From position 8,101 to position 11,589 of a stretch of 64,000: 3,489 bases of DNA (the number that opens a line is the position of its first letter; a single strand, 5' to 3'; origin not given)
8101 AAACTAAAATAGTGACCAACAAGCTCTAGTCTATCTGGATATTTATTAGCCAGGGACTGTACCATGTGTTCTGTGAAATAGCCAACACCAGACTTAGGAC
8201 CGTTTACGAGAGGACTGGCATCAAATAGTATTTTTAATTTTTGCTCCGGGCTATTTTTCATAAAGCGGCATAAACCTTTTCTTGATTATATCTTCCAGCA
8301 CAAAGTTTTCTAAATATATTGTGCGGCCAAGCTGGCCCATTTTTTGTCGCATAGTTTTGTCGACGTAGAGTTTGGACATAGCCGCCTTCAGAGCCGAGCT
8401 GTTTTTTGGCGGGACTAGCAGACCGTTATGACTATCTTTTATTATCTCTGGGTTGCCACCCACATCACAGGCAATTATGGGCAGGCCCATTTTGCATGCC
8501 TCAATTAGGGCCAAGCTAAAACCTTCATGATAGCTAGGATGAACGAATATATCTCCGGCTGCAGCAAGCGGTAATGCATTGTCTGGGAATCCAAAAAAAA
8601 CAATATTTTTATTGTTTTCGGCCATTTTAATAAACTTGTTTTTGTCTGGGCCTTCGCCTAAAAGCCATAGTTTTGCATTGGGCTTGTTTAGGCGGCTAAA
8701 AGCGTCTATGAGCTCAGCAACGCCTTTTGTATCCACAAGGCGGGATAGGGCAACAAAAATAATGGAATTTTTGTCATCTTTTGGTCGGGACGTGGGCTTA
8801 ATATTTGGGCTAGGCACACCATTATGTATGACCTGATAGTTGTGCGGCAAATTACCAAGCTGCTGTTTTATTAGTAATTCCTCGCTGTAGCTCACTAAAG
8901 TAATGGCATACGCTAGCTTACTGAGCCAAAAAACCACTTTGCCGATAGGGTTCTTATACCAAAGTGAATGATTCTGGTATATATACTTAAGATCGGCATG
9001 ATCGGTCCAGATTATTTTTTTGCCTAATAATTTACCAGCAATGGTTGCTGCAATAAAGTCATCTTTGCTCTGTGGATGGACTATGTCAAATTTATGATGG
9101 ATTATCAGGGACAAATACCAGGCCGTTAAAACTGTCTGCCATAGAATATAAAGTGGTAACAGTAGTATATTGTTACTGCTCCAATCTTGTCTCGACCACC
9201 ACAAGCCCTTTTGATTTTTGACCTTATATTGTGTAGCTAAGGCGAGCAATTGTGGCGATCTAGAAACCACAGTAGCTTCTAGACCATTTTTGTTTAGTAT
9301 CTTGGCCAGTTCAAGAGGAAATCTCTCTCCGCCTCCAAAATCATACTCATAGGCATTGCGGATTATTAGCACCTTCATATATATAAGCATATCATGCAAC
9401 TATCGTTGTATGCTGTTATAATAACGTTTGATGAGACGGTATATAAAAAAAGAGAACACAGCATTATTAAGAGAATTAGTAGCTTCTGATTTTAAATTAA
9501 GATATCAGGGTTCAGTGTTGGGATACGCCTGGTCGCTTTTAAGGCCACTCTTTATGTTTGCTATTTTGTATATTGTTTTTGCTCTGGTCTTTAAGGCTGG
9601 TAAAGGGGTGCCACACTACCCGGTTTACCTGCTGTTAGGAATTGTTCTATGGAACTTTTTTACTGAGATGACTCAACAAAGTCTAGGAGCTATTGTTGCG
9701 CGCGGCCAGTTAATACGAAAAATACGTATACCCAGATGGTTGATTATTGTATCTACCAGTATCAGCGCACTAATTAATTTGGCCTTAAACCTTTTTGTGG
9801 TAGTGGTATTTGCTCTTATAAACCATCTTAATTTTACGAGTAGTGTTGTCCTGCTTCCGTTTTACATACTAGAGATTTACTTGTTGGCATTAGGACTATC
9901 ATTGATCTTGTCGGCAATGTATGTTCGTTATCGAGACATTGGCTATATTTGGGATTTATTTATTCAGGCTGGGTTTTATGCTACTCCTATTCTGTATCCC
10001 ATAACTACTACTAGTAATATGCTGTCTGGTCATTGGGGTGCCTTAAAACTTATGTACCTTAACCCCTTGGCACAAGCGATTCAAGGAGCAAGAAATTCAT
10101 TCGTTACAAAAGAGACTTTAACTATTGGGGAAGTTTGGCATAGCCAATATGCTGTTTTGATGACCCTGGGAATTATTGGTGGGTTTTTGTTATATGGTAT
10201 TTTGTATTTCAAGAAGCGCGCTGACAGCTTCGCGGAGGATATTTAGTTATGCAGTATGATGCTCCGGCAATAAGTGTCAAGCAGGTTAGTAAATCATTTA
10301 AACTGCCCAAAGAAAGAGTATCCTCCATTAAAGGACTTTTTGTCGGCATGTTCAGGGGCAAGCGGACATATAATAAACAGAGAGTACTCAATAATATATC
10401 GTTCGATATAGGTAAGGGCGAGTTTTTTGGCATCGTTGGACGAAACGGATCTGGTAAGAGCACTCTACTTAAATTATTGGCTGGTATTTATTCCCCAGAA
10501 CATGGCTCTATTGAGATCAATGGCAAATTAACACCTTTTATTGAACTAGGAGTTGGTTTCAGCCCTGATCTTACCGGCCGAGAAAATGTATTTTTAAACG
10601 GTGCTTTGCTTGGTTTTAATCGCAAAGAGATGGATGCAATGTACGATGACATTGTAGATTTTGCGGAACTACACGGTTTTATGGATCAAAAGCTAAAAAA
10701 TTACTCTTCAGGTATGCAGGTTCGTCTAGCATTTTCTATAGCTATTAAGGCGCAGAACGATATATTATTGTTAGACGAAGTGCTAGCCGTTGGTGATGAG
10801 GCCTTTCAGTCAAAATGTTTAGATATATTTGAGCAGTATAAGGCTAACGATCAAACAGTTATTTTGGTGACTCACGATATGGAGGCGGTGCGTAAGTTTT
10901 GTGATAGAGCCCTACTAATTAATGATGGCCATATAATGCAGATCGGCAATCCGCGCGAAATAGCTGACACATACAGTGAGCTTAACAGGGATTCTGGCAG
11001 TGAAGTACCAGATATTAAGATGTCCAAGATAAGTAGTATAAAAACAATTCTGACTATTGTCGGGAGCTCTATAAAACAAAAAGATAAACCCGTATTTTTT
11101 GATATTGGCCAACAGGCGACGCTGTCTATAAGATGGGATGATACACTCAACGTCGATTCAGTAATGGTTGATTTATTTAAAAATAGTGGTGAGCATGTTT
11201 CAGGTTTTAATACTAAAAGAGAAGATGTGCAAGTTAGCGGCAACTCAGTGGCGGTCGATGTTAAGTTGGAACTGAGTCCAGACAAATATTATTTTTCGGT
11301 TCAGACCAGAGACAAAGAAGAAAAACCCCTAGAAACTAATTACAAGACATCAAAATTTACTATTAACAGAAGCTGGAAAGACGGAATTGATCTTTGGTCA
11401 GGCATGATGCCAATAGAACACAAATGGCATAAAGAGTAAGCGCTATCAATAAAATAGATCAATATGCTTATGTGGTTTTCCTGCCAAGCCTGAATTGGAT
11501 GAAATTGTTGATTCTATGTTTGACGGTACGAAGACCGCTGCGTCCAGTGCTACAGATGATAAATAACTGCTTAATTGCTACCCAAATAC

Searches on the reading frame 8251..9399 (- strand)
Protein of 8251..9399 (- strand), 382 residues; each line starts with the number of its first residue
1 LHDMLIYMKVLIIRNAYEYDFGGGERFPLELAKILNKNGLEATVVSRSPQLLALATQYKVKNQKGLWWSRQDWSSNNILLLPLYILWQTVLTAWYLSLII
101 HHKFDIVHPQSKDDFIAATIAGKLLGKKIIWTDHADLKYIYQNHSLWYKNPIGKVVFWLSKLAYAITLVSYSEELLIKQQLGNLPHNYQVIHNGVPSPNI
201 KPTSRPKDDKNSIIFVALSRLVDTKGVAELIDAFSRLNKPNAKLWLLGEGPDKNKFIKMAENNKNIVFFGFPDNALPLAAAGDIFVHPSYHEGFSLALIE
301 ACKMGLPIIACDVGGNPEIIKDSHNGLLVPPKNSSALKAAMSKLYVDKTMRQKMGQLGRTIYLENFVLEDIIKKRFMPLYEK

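Call 7: search_protein_families(library=pfam, proteins=[window:8251-9399:-], max_evalue=0.001)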
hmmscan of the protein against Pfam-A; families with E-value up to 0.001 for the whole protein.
window:8251-9399:- (382 aa): 4 families
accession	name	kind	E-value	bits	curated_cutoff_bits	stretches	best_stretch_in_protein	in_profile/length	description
PF00534.26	Glycos_transf_1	-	2.4e-35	122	26.4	1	209-359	12-170/172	Glycosyl transferases group 1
PF13692.12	Glyco_trans_1_4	-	2.5e-31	109.3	27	1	214-346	3-141/142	Glycosyl transferases group 1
PF13439.12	Glyco_transf_4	-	6.5e-15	56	28.5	1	21-195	1-166/170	Glycosyltransferase Family 4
PF20706.3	GT4-conflict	-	8.7e-06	25.4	26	1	195-323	178-323/385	Family 4 Glycosyltransferase in conflict systems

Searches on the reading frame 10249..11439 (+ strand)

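Call 7: search_protein_families(library=pfam, proteins=[window:10249-11439:+], max_evalue=0.001)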
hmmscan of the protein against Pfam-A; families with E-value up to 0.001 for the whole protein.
window:10249-11439:+ (396 aa): 4 families
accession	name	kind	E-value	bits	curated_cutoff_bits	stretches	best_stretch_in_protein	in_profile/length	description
PF00005.33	ABC_tran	-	4.5e-23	82.8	25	1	47-178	1-135/137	ABC transporter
PF13304.12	AAA_21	-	9.8e-07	29.6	27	1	59-80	1-22/304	AAA domain, putative AbiEii toxin, Type IV TA system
PF02463.25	SMC_N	-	0.00029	20.8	40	0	57-74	24-41/220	RecF/RecN/SMC N terminal domain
PF13476.12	AAA_23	-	0.00099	20.2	27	1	49-77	12-39/201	AAA domain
